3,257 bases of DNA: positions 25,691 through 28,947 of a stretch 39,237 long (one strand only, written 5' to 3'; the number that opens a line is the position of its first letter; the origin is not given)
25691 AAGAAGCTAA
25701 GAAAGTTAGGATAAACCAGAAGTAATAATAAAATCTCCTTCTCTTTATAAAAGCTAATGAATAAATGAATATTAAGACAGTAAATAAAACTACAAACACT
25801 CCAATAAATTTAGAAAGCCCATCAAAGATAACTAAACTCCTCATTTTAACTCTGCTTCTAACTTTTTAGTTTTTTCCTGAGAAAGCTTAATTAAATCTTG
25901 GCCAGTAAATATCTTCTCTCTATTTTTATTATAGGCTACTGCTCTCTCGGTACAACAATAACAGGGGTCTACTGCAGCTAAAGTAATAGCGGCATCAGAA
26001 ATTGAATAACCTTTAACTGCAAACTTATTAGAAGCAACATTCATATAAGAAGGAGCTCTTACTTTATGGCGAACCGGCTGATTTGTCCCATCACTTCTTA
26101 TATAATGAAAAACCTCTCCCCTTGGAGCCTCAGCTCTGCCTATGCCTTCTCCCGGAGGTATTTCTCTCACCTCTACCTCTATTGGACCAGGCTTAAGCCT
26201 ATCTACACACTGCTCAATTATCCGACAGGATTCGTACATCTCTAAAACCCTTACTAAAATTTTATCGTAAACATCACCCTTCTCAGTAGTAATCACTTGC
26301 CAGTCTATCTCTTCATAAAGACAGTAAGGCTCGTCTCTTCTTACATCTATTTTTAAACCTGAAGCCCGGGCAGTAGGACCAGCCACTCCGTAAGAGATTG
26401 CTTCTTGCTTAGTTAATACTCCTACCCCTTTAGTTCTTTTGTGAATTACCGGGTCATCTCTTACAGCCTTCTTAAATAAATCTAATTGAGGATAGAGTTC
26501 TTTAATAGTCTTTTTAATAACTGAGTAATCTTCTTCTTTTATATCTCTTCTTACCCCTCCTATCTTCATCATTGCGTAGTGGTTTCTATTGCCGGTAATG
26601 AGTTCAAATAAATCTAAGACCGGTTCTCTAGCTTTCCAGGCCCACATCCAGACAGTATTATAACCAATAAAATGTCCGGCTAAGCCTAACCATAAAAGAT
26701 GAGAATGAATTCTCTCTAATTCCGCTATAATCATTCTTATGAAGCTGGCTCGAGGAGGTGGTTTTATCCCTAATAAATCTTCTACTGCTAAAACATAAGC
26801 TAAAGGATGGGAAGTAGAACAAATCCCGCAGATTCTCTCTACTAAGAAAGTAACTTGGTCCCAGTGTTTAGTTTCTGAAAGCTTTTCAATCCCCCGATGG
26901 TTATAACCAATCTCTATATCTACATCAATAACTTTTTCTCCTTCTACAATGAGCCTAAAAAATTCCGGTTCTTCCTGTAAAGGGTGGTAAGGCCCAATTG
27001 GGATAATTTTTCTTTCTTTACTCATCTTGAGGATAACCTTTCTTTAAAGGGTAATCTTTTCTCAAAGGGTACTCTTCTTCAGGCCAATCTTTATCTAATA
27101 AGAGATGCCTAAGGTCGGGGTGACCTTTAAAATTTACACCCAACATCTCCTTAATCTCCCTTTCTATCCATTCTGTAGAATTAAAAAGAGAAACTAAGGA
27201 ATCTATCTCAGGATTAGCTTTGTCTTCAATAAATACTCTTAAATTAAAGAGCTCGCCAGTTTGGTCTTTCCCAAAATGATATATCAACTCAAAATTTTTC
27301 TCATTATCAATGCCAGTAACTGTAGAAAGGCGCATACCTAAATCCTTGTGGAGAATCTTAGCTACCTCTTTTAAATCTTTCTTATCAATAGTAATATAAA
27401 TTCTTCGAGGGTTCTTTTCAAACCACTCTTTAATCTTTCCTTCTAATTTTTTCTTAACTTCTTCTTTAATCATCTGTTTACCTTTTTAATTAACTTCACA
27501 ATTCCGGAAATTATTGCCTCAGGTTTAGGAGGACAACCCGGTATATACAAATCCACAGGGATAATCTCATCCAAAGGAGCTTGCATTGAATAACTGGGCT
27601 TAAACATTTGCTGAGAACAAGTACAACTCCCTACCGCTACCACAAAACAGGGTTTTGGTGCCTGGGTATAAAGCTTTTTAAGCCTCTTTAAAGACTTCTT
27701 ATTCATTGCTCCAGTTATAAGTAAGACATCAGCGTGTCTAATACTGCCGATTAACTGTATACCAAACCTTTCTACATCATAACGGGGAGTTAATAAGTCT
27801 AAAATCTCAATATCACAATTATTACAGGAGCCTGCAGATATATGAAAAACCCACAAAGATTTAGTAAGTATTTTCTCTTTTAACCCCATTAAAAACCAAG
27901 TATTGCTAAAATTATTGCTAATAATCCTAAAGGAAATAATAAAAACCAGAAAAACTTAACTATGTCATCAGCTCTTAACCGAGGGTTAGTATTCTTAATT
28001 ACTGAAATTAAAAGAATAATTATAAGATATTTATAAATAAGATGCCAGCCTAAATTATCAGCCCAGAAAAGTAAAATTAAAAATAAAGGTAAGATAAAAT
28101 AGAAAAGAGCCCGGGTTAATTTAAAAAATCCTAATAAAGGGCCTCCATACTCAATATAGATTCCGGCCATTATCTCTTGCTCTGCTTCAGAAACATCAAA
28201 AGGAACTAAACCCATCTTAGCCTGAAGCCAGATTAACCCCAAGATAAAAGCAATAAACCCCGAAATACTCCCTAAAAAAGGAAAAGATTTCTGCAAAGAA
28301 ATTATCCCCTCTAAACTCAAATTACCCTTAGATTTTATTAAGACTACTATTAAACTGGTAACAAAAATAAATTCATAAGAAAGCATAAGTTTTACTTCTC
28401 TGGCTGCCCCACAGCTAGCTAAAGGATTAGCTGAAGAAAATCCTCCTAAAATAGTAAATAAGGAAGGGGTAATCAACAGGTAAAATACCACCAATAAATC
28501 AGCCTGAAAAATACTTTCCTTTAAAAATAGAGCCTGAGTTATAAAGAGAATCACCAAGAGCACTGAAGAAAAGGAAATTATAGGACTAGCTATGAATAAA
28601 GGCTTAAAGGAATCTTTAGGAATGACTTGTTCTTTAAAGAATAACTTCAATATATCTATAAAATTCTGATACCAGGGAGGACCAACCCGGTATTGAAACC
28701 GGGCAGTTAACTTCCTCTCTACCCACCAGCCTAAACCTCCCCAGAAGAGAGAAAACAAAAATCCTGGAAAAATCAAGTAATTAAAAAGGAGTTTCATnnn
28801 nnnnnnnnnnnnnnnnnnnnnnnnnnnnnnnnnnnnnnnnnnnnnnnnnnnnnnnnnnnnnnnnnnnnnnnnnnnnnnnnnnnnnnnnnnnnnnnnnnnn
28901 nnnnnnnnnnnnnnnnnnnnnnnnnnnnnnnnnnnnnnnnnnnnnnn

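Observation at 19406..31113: Mrp/Mbh-type membrane [NiFe]-hydrogenase operonically wired to an AsrAB/HydBG-like NAD(P)H-flavin module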

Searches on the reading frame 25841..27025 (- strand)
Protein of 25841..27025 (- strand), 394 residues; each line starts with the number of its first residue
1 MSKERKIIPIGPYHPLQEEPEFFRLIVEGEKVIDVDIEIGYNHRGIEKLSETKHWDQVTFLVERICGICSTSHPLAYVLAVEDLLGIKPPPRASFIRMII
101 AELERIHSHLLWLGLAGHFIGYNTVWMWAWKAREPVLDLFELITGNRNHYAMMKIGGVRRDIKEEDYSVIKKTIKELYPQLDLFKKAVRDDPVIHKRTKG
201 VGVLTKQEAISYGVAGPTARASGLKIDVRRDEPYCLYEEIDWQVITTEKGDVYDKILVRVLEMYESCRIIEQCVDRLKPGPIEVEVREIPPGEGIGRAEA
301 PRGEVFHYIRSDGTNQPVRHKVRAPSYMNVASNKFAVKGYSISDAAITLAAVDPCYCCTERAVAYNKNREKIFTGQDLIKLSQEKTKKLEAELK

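Call 4: search_protein_families(library=pfam, proteins=[window:25841-27025:-], max_evalue=0.01)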
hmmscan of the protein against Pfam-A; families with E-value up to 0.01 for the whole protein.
window:25841-27025:- (394 aa): 2 families
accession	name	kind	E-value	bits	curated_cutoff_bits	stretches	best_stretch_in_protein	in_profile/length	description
PF00346.24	Complex1_49kDa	-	1.1e-76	257.9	24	2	120-288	2-170/271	Respiratory-chain NADH dehydrogenase, 49 Kd subunit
PF00374.24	NiFeSe_Hases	-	4.3e-17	62.7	25.8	1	44-112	1-69/508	Nickel-dependent hydrogenase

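Call 6: search_protein_families(library=ncbifam, proteins=[window:25841-27025:-], max_evalue=0.00001)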
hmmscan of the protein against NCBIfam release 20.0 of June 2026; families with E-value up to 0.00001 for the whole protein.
window:25841-27025:- (394 aa): 15 families
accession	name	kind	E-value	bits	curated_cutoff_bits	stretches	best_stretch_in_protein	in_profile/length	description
NF004739.1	PRK06075.1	equivalog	2.2e-108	362.4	360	2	8-289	3-284/384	NADH-quinone oxidoreductase subunit D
TIGR01962.1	NuoD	equivalog_domain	1.1e-98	330.7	459.35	2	6-289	3-286/386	NADH dehydrogenase (quinone) subunit D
NF040602.1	F420_dehyd_FpoD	exception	1.9e-95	320.1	600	1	4-359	6-370/372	F420H2 dehydrogenase subunit FpoD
NF008974.0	PRK12322.1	equivalog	7.3e-84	281.8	522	1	5-354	6-359/366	NADH-quinone oxidoreductase subunit D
NF009808.0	PRK13292.1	equivalog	6.3e-81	272.4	1156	2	2-278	404-680/791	NADH-quinone oxidoreductase subunit B/C/D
NF008728.0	PRK11742.1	equivalog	3.6e-73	246.9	840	2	7-285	216-494/598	NADH-quinone oxidoreductase subunit C/D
NF005649.0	PRK07415.1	equivalog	8.9e-65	219.2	583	1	4-283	9-289/394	NAD(P)H-quinone oxidoreductase subunit H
TIGR03295.1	frhA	equivalog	1.2e-21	77.2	392.5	1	44-181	41-185/412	coenzyme F420 hydrogenase subunit alpha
NF033181.1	NiFeSe_hydrog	equivalog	9.9e-19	67.6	600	1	26-112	21-106/507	nickel-dependent hydrogenase large subunit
NF045518.1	H2_NiFeSe_large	exception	2e-16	59.9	780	1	25-112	20-106/485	NiFeSe hydrogenase large subunit HysA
NF040828.1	sulfhyd_ShyA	equivalog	3.9e-13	49.1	700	1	25-136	19-132/415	NAD(P)-dependent hydrogenase/sulfhydrogenase 2 subunit alpha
NF041785.2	VhuA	equivalog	3.5e-12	45.6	800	1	29-112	25-107/418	F420-non-reducing hydrogenase Vhu subunit A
NF007550.0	PRK10170.1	equivalog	1.2e-11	43.8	1101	1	27-112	37-122/597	Ni/Fe-hydrogenase large subunit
NF007778.0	PRK10467.1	equivalog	4.6e-11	41.7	969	1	39-111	34-106/567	hydrogenase 2 large subunit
NF040832.1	sulfhyd_HydA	equivalog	1.3e-06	27.8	880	0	25-123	21-121/426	NADPH-dependent hydrogenase/sulfhydrogenase 1 subunit alpha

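Call 7: search_solved_structures(query=window:25841-27025:-, max_evalue=1e-10)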
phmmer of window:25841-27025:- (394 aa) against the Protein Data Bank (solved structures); distinct sequences matched with E-value up to 1e-10: 72 (the best 60 are shown).
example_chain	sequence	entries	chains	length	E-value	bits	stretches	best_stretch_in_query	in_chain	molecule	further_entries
6cfw_L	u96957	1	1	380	7.9e-91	308.5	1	8-361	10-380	Membrane-bound hydrogenase subunit alpha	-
7z0s_E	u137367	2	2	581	1.3e-82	281.4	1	3-385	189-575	Formate hydrogenlyase subunit 5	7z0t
2fug_4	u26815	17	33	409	7.6e-75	255.8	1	7-291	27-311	NADH-quinone oxidoreductase chain 4 | NADH-QUINONE OXIDOREDUCTASE SUBUNIT 4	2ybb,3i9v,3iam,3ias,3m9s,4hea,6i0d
7q5y_B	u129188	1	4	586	1.6e-71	244.9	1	5-284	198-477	NADH-quinone oxidoreductase subunit C/D 2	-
8e9g_D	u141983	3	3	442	2.1e-63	218.2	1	3-288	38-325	NADH-quinone oxidoreductase subunit D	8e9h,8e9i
5xtb_Q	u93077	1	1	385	1.4e-60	208.9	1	9-293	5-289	NADH dehydrogenase [ubiquinone] iron-sulfur protein 2, mitochondrial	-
6g2j_D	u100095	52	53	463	1.5e-60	208.8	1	8-294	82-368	NADH dehydrogenase [ubiquinone] iron-sulfur protein 2, mitochondrial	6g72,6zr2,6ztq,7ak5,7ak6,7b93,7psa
5xtd_Q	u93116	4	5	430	1.8e-60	208.5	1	8-294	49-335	NADH dehydrogenase [ubiquinone] iron-sulfur protein 2, mitochondrial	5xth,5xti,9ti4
9cwt_Q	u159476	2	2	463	2.5e-60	208.1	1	8-294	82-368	NADH dehydrogenase [ubiquinone] iron-sulfur protein 2, mitochondrial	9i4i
9iho_D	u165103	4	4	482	2.8e-60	207.9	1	8-296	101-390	NUCM (49 kDa) subunit of mitochondrial NADH:ubiquinone oxidoreductase (Complex I)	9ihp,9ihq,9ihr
5lnk_4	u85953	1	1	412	4.3e-60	207.3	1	9-293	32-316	Mitochondrial complex I, 49 kDa subunit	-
7vb7_Q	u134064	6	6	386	4.8e-60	207.1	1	9-294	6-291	NADH dehydrogenase [ubiquinone] iron-sulfur protein 2, mitochondrial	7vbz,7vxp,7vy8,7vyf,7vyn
5lc5_D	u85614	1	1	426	5.1e-60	207.1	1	9-293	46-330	NADH dehydrogenase [ubiquinone] iron-sulfur protein 2, mitochondrial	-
7vbn_Q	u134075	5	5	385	5.1e-60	207.1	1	9-293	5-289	NADH dehydrogenase [ubiquinone] iron-sulfur protein 2, mitochondrial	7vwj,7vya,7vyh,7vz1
5ldw_D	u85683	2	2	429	5.2e-60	207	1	9-293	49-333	NADH dehydrogenase [ubiquinone] iron-sulfur protein 2, mitochondrial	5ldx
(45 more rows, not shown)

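Call 17: find_homologous_proteins(query=window:25841-27025:-, max_evalue=1e-30)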
Query window:25841-27025:- (394 aa): 8000 proteins with E <= 1e-30 among 8000 candidates; the best 120 are listed.
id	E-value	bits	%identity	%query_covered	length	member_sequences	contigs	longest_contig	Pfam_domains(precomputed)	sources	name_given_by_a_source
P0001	5.2e-265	897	99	100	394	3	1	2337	PF00374.25,PF00346.25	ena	-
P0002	1.9e-247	839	90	100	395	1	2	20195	PF00374.25,PF00346.25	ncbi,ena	-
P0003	9.7e-226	768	83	100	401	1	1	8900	PF00374.25,PF00346.25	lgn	-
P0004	2.5e-214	730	78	99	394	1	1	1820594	PF00374.25,PF00346.25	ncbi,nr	ncbi:MAG: nickel-dependent hydrogenase large subunit [Candidatus Omnitrophota bacterium]|nr:MAG: nic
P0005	1.8e-213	727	77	100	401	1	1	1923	PF00374.25,PF00346.25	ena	-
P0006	2.9e-210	717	75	100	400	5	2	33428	PF00374.25,PF00346.25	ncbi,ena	-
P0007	6.6e-210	715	76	99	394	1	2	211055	PF00374.25,PF00346.25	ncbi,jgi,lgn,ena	-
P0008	7.9e-210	715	78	99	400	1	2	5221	PF00374.25,PF00346.25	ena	-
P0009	2.1e-208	711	77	98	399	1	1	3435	PF00374.25,PF00346.25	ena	-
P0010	2.2e-208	710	77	99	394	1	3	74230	PF00374.25,PF00346.25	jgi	-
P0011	3.2e-208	710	78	100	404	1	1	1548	PF00374.25,PF00346.25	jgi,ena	-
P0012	1.8e-207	707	76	99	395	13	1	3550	PF00374.25,PF00346.25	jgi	-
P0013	1.4e-206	705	76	98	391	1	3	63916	PF00374.25,PF00346.25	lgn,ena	-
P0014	5.9e-206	702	74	99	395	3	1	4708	PF00374.25,PF00346.25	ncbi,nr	ncbi:MAG: nickel-dependent hydrogenase large subunit [Candidatus Omnitrophica bacterium]|nr:nickel-d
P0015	8.6e-206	702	75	100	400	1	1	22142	PF00374.25,PF00346.25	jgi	jgi:NADH-quinone oxidoreductase subunit D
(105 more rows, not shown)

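Call 18: find_related_loci(query=window:25841-27025:-, collection=genome_contigs, flank=10000)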
Query window:25841-27025:- (394 aa) in genome_contigs; peptide patterns used: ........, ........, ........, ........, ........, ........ (x = any residue, [..] = any of these).
600 stretches matched a pattern (row limit reached: there are more); 598 encode a relative of the query (tblastn E <= 1e-3); the best 80 are kept; 80 distinct loci.
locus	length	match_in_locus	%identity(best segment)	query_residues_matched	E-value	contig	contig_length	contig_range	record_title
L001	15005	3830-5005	74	1-390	0e+0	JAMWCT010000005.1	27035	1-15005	MAG: Candidatus Omnitrophota bacterium isolate QZM4_2.bins.51.Tibet NODE_6007_length_27035_cov_1.641036, whole genome sh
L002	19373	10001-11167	75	4-392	0e+0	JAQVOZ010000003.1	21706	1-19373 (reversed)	MAG: Candidatus Omnitrophota bacterium isolate STF1_192 NODE_5775_length_21706_cov_2.726586_Sandtown_F1, whole genome sh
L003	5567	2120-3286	73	4-392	0e+0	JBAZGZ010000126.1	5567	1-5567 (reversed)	MAG: Candidatus Omnitrophota bacterium isolate SO_2017_LW3_58 NODE_53121_length_5567_cov_0.893015_LW162_2017, whole geno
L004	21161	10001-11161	73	4-390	0e+0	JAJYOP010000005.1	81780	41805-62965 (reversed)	MAG: bacterium isolate DBS2-5.bin57 NODE_152_length_81780_cov_4.976633, whole genome shotgun sequence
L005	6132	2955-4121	72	7-394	0e+0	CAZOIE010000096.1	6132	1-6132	MAG TPA_asm: uncultured Planctomycetia bacterium isolate SRP077602_co2_344 genome assembly, contig: NODE_19058_length_61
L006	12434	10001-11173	72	7-393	0e+0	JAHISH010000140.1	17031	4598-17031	MAG: Candidatus Omnitrophota bacterium isolate MM_PC_MetaG.mb.163 MM_PC_MetaG.mb.163_k141_942383, whole genome shotgun s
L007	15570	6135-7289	71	7-390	0e+0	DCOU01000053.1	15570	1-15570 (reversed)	MAG TPA_asm: Candidatus Omnitrophica bacterium UBA1562 UBA1562_contig_54580, whole genome shotgun sequence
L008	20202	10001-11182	70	1-393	0e+0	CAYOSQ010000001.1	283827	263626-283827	MAG TPA_asm: uncultured Planctomycetia bacterium isolate SRP077602_co2_125 genome assembly, contig: NODE_13_length_28382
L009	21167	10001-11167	70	7-394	0e+0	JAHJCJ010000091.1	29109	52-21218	MAG: Candidatus Omnitrophota bacterium isolate Modern_marine.mb.300 Modern_marine.mb.300_k141_1964373, whole genome shot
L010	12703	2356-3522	71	7-394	0e+0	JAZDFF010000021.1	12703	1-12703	MAG: Candidatus Omnitrophota bacterium isolate MEGAHIT-group-0.194 k141_15244406, whole genome shotgun sequence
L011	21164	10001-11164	70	7-393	0e+0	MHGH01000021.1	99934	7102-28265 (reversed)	MAG: Omnitrophica WOR_2 bacterium RBG_13_41_10 RBG_13_scaffold_88, whole genome shotgun sequence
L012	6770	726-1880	70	7-390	0e+0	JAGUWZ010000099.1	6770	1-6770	MAG: Candidatus Omnitrophota bacterium isolate DeMMO4_15 c_000000005805, whole genome shotgun sequence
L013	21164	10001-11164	69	7-393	0e+0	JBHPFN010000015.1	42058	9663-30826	Candidatus Omnitrophota bacterium isolate SAG AM-311-J20 NODE_15_length_42058_cov_33.033260, whole genome shotgun sequen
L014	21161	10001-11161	70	7-392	0e+0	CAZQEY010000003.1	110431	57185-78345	MAG TPA_asm: uncultured Planctomycetales bacterium isolate binchicken_co178_242 genome assembly, contig: NODE_346_length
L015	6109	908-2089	70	5-394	0e+0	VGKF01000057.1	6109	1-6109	MAG: Candidatus Omnitrophota bacterium isolate K_DeepCast_150m_m2_086 K_DeepCast_150m_m2_086_Ga0194126_10027557, whole g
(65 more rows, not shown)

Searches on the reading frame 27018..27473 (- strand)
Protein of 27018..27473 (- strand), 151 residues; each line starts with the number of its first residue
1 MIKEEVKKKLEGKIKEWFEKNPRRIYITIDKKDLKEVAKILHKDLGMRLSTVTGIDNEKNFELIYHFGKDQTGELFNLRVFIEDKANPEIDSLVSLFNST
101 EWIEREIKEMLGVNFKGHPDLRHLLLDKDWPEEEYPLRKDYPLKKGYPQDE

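Call 4: search_protein_families(library=pfam, proteins=[window:27018-27473:-], max_evalue=0.01)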
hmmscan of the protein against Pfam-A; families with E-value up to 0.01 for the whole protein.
window:27018-27473:- (151 aa): 2 families
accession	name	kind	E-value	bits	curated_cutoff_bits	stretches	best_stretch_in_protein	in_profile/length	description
PF00329.25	Complex1_30kDa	-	6.7e-34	117.6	22.5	1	27-145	1-122/124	Respiratory-chain NADH dehydrogenase, 30 Kd subunit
PF16861.10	Carbam_trans_C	-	0.0048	16.9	27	1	11-71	61-125/170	Carbamoyltransferase C-terminus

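Call 6: search_protein_families(library=ncbifam, proteins=[window:27018-27473:-], max_evalue=0.00001)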
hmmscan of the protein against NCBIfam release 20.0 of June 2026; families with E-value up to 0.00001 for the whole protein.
window:27018-27473:- (151 aa): 17 families
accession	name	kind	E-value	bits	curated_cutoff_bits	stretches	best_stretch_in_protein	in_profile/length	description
TIGR01961.1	NuoC_fam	subfamily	2.1e-26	92.8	122.45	1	26-144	2-121/122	NADH (or F420H2) dehydrogenase, subunit C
NF004737.0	PRK06074.2-4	equivalog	2.1e-23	82.9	144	1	19-145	9-128/150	NADH-quinone oxidoreductase subunit C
NF040611.1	F420_dehyd_FpoC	exception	1.1e-22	80.6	220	1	4-149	8-151/158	F420H2 dehydrogenase subunit FpoC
NF004734.0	PRK06074.2-1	equivalog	1.7e-22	80.2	169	1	13-145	17-153/164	NADH-quinone oxidoreductase subunit C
NF004735.0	PRK06074.2-2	equivalog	2e-22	79.8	176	1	4-149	8-151/158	NADH-quinone oxidoreductase subunit C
NF006304.0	PRK08491.1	equivalog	1e-21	77.7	228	1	13-144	48-177/263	NADH-quinone oxidoreductase subunit C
NF004733.0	PRK06074.1-5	equivalog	1.2e-19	70.7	225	1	4-144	11-152/203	NADH-quinone oxidoreductase subunit C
NF005832.0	PRK07735.1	equivalog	7.3e-19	68.3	431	1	28-141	310-423/430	NADH-quinone oxidoreductase subunit C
NF009141.0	PRK12494.1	equivalog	2.3e-17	63.4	175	1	26-141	45-163/175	NAD(P)H-quinone oxidoreductase subunit J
NF004730.0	PRK06074.1-1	equivalog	3e-17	63.1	193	1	5-144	11-159/200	NADH-quinone oxidoreductase subunit C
NF005856.0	PRK07785.1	equivalog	1.2e-16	61.4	224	1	24-143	101-224/246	NADH-quinone oxidoreductase subunit C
NF009808.0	PRK13292.1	equivalog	6.7e-16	57.3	1156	1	57-144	292-376/791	NADH-quinone oxidoreductase subunit B/C/D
NF004731.0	PRK06074.1-3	equivalog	1.3e-14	54.5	303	1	49-149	57-152/207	NADH-quinone oxidoreductase subunit C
NF008728.0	PRK11742.1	equivalog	1.9e-13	49.7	840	1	57-143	91-174/598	NADH-quinone oxidoreductase subunit C/D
NF004732.0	PRK06074.1-4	equivalog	6.3e-12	45.7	376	1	60-144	116-198/250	NADH-quinone oxidoreductase subunit C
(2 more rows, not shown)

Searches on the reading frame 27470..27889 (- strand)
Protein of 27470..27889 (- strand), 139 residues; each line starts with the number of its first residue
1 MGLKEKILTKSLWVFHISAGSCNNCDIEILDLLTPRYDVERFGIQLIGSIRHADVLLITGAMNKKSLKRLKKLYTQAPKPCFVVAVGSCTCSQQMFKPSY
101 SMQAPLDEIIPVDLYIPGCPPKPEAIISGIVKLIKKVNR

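Call 4: search_protein_families(library=pfam, proteins=[window:27470-27889:-], max_evalue=0.01)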
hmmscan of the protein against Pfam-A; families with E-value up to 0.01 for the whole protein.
window:27470-27889:- (139 aa): 1 family
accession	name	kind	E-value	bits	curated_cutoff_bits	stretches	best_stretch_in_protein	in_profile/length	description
PF01058.29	Oxidored_q6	-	3.4e-29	101.6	27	1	22-133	1-128/128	NADH ubiquinone oxidoreductase, 20 Kd subunit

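Call 6: search_protein_families(library=ncbifam, proteins=[window:27470-27889:-], max_evalue=0.00001)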
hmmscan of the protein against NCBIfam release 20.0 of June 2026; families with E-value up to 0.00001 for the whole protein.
window:27470-27889:- (139 aa): 13 families
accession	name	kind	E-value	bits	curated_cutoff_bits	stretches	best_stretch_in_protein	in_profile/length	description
NF005012.1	PRK06411.1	subfamily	3.4e-42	143.8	116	1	8-138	32-159/166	NADH-quinone oxidoreductase subunit NuoB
TIGR01957.1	nuoB_fam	subfamily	3.7e-38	130.7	142.7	1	9-138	16-143/145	NADH-quinone oxidoreductase subunit B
NF011391.0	PRK14816.1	equivalog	1.3e-33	116.3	283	1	10-137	52-177/196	NADH-quinone oxidoreductase subunit B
NF011393.0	PRK14818.1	equivalog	5.2e-33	114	255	1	14-137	33-155/173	NADH dehydrogenase subunit B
NF011395.0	PRK14820.1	equivalog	7.4e-32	110.5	263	1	10-136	33-156/180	NADH-quinone oxidoreductase subunit B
NF009808.0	PRK13292.1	equivalog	3.6e-31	107.8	1156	1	10-138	25-150/791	NADH-quinone oxidoreductase subunit B/C/D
NF011390.0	PRK14815.1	equivalog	4.9e-31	107.4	281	1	7-138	30-158/183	NADH dehydrogenase subunit B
NF011394.0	PRK14819.1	equivalog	2e-29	102.9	312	1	22-138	40-157/264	NADH-quinone oxidoreductase subunit B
NF011388.0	PRK14813.1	equivalog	3.9e-28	98.6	294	1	11-134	29-150/189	NADH dehydrogenase subunit B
NF011389.0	PRK14814.1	equivalog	5.5e-28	98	285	1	10-138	33-158/186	NADH dehydrogenase subunit B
NF011392.0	PRK14817.1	equivalog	1.5e-27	96.4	271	1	23-138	46-161/182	NADH-quinone oxidoreductase subunit B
TIGR03294.1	FrhG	equivalog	5.9e-11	42.5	245.5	1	49-135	47-142/228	coenzyme F420 hydrogenase subunit gamma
NF045875.1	F420_non_VhuG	exception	1.1e-06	28.2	450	0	103-135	133-165/286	F420-non-reducing hydrogenase subunit VhuG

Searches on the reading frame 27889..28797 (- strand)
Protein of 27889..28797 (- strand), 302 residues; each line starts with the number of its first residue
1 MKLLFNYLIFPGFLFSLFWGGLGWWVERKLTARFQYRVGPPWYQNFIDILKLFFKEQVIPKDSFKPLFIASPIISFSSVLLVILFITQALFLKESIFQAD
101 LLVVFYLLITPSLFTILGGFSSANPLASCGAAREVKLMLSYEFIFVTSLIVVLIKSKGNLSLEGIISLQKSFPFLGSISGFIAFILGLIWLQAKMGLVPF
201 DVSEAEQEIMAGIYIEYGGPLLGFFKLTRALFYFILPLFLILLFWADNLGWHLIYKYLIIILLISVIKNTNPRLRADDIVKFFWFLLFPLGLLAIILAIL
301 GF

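Call 4: search_protein_families(library=pfam, proteins=[window:27889-28797:-], max_evalue=0.01)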
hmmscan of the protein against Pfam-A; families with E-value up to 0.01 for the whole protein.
window:27889-28797:- (302 aa): 1 family
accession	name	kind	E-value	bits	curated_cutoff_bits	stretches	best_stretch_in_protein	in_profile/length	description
PF00146.26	NADHdh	-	1.3e-60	205.7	27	1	18-298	12-297/298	NADH dehydrogenase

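Call 6: search_protein_families(library=ncbifam, proteins=[window:27889-28797:-], max_evalue=0.00001)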
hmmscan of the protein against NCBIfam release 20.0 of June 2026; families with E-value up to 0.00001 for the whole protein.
window:27889-28797:- (302 aa): 7 families
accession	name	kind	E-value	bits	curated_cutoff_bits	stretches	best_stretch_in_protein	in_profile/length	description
NF004741.0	PRK06076.1-2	equivalog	2e-48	165.3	305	1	3-299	20-330/337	NADH-quinone oxidoreductase subunit NuoH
NF040610.1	F420_dehyd_FpoH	exception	2.9e-29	102.5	475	1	23-299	30-333/339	F420H2 dehydrogenase subunit FpoH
NF004740.0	PRK06076.1-1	equivalog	3.4e-29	102.4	399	1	19-297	28-315/325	NADH-quinone oxidoreductase subunit NuoH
NF004745.0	PRK06076.1-6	equivalog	1.1e-23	84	450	1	25-297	35-328/341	NADH-quinone oxidoreductase subunit NuoH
NF004743.0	PRK06076.1-4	equivalog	2.3e-22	79.5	494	1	18-297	29-337/433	NADH-quinone oxidoreductase subunit NuoH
NF004744.0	PRK06076.1-5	equivalog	4.1e-20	72.2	542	1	25-245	50-277/372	NADH-quinone oxidoreductase subunit NuoH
NF004742.0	PRK06076.1-3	equivalog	1.7e-18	67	531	1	27-297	46-343/356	NADH-quinone oxidoreductase subunit NuoH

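Call 56: search_solved_structures(query=window:27889-28797:-, max_evalue=1e-20)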
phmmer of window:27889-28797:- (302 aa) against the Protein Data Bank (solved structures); distinct sequences matched with E-value up to 1e-20: 2.
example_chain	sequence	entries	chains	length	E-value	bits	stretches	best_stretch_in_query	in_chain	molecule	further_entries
6cfw_M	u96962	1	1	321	2.5e-26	96.1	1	25-301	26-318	Mbh13 NADH dehydrogenase subunit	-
7nyh_H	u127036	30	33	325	2.9e-21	79.5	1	21-297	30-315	NADH-quinone oxidoreductase subunit H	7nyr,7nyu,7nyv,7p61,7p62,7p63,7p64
